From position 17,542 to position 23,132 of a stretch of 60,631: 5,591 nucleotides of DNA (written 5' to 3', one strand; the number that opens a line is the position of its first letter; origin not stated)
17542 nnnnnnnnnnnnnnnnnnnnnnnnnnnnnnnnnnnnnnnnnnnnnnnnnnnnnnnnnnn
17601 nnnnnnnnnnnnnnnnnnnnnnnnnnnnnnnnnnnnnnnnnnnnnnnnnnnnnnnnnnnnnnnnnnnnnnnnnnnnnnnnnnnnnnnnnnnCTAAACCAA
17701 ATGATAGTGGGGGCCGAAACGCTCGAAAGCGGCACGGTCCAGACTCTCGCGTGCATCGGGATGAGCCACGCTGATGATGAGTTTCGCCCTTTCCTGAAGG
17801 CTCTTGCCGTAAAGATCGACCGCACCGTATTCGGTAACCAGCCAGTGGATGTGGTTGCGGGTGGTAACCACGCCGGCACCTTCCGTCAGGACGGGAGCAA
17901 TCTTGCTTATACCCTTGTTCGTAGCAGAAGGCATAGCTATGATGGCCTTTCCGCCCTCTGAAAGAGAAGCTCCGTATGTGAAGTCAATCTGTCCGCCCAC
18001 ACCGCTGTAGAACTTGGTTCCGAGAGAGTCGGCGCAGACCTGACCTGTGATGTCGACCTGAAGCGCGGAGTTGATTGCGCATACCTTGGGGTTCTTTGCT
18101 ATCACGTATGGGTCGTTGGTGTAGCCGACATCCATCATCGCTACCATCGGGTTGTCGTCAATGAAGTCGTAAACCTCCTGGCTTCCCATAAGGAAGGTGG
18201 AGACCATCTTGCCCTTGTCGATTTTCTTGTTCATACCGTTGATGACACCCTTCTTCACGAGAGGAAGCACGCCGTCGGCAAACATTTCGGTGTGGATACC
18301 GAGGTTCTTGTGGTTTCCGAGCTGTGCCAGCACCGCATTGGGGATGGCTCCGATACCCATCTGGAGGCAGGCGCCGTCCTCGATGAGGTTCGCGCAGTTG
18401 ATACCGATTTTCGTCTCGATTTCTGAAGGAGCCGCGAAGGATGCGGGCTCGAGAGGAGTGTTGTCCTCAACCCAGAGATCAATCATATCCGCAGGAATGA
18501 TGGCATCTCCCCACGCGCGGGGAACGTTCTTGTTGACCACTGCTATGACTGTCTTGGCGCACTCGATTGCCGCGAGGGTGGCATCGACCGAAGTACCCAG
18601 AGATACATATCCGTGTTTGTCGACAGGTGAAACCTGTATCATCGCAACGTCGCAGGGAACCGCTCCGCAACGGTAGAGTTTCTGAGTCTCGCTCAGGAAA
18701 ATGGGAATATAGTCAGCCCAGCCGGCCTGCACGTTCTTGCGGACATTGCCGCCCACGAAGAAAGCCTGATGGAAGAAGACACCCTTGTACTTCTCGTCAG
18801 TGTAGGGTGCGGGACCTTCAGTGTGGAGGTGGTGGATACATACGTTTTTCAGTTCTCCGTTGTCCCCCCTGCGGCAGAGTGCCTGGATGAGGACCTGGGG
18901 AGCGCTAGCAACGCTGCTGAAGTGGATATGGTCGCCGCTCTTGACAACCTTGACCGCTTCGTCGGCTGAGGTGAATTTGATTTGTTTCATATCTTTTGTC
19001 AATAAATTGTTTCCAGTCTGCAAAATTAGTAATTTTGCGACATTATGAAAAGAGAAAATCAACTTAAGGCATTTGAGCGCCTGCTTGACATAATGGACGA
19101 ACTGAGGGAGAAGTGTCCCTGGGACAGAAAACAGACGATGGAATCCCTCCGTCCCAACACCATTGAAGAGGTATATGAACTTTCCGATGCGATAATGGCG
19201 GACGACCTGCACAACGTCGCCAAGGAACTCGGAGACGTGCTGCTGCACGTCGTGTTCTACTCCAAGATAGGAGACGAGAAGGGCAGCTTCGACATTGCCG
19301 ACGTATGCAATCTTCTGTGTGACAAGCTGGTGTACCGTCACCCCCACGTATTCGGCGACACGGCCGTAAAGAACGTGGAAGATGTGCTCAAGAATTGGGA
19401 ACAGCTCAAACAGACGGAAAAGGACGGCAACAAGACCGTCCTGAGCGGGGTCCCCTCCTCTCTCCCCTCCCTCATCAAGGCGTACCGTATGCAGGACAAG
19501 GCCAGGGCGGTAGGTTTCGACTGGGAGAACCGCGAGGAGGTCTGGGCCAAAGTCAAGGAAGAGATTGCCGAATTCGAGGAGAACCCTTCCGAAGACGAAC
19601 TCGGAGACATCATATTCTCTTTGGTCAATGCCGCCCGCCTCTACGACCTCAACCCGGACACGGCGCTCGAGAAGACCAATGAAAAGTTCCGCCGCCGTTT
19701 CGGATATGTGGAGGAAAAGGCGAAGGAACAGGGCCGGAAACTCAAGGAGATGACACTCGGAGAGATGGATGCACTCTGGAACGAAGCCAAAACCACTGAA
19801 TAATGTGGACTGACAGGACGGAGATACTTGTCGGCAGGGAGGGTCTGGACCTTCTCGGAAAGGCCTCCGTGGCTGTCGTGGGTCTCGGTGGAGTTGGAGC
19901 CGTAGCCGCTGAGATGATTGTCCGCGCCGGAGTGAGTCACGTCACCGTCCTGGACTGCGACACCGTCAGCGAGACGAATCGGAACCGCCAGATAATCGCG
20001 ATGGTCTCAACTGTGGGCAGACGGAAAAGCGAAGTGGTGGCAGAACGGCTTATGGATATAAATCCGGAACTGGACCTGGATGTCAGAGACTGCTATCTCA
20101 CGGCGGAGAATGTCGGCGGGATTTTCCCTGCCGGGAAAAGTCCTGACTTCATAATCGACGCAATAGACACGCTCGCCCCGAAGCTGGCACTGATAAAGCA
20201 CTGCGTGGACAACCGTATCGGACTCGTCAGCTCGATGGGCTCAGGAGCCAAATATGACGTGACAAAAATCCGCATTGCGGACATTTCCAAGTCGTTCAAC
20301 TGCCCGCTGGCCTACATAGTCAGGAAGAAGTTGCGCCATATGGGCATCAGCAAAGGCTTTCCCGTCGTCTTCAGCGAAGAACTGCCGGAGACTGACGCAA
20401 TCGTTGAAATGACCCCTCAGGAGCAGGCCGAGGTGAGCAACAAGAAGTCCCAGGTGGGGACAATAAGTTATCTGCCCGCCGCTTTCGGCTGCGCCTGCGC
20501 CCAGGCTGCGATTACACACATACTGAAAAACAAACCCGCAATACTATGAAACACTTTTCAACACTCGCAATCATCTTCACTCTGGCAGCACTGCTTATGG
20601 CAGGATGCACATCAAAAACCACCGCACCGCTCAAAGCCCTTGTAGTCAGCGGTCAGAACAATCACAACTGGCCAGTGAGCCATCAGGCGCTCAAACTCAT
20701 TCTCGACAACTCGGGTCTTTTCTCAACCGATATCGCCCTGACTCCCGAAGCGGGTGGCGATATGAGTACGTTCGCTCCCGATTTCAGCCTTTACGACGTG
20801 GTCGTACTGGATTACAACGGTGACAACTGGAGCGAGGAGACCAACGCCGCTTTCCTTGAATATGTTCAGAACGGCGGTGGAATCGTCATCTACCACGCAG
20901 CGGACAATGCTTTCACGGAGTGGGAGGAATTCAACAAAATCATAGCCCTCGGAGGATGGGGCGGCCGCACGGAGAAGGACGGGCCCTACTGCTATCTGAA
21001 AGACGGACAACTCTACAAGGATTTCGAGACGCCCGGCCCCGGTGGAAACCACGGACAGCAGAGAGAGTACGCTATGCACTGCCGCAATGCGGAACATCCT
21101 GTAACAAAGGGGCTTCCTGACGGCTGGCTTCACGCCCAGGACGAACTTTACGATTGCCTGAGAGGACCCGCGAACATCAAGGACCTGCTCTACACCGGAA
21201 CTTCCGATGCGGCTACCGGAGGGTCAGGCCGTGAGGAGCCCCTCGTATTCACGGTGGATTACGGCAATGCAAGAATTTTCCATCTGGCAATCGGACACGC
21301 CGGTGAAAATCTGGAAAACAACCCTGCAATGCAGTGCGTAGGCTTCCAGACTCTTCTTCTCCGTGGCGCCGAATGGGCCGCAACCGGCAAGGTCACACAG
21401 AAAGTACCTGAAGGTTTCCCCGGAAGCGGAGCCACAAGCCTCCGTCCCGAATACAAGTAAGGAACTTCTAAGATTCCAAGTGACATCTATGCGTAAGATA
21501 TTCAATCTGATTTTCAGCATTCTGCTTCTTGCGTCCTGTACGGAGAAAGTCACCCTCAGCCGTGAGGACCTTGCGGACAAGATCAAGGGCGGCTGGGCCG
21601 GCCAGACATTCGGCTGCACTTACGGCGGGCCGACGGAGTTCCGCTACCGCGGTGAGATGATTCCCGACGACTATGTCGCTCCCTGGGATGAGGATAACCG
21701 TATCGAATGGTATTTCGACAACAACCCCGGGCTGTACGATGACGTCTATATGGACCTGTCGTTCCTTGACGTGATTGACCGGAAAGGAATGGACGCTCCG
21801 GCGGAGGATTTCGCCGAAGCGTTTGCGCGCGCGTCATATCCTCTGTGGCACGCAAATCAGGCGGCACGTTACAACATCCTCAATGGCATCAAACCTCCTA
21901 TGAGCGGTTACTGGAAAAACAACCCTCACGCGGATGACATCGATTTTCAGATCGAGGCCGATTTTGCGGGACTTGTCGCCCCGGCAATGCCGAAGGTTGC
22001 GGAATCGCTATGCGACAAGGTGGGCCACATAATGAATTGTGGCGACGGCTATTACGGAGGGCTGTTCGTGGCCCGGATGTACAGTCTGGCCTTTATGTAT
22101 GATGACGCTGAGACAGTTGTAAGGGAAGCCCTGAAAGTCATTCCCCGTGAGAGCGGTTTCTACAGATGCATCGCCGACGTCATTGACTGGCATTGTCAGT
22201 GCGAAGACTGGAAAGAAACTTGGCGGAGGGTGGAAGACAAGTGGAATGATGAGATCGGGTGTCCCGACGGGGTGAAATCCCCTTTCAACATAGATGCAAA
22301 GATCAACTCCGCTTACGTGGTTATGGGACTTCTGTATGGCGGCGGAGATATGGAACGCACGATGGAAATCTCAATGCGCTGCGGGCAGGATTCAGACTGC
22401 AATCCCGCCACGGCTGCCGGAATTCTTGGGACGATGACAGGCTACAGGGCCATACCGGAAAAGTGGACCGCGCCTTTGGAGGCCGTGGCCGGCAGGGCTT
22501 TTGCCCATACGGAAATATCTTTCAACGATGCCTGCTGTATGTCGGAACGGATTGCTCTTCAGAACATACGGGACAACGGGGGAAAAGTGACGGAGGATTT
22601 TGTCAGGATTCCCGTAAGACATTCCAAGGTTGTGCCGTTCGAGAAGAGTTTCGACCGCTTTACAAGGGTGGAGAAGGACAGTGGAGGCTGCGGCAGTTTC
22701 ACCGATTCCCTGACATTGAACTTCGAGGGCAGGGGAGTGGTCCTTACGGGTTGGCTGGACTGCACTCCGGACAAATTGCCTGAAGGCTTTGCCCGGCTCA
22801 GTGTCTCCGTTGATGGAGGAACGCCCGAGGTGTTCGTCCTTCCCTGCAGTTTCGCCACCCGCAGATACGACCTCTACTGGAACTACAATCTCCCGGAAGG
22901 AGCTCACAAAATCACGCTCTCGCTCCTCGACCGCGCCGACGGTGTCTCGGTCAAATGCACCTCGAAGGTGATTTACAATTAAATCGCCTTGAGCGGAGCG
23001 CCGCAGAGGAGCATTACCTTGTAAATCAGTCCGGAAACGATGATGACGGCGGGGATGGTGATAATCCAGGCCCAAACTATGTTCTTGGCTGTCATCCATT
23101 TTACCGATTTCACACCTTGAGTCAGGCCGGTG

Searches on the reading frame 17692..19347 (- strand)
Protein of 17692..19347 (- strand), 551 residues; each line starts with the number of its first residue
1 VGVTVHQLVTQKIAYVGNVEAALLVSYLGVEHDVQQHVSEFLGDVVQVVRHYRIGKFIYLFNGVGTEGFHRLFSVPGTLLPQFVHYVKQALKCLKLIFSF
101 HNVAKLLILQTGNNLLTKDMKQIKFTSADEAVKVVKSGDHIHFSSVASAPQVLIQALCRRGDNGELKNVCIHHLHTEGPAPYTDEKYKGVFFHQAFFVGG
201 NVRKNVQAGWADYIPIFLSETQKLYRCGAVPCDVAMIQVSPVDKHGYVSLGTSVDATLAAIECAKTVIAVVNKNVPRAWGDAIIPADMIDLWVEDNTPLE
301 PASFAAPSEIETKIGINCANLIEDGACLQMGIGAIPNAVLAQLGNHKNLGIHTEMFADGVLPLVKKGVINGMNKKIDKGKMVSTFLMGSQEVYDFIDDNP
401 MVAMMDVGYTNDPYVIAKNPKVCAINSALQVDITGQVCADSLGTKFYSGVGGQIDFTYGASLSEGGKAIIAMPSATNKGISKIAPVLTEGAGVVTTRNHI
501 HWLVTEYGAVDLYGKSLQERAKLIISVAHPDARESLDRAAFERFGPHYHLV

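Call 18: search_protein_families(library=pfam, proteins=[window:17692-19347:-], max_evalue=0.00001)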
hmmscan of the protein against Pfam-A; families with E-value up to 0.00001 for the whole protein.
window:17692-19347:- (551 aa): 2 families
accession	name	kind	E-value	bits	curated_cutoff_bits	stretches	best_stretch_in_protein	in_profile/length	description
PF13336.12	AcetylCoA_hyd_C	-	2.3e-62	209.9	23.7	1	388-539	1-153/154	Acetyl-CoA hydrolase/transferase C-terminal domain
PF02550.21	AcetylCoA_hydro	-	4.8e-28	99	24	1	124-297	8-194/198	Acetyl-CoA hydrolase/transferase N-terminal domain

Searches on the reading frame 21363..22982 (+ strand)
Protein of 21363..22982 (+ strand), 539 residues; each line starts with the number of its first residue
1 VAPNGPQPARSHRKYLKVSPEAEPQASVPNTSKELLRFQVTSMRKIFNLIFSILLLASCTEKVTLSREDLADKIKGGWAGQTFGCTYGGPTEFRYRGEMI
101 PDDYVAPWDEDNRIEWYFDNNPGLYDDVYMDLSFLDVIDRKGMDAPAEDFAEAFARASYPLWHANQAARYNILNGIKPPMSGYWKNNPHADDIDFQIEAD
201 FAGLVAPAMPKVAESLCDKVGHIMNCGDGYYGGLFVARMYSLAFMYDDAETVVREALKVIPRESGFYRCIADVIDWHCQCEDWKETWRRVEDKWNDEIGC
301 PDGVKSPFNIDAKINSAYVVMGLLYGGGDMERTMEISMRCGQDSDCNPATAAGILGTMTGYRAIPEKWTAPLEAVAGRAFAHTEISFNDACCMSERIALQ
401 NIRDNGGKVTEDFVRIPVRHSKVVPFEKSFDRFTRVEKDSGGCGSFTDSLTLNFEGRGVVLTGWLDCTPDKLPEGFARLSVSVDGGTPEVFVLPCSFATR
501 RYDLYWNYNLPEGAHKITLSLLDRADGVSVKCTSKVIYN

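Call 18: search_protein_families(library=pfam, proteins=[window:21363-22982:+], max_evalue=0.00001)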
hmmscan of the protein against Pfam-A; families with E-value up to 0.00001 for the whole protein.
window:21363-22982:+ (539 aa): 1 family
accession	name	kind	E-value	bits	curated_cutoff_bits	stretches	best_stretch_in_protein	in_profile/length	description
PF03747.19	ADP_ribosyl_GH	-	9.6e-38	130.9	26.2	1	76-366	1-286/287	ADP-ribosylglycohydrolase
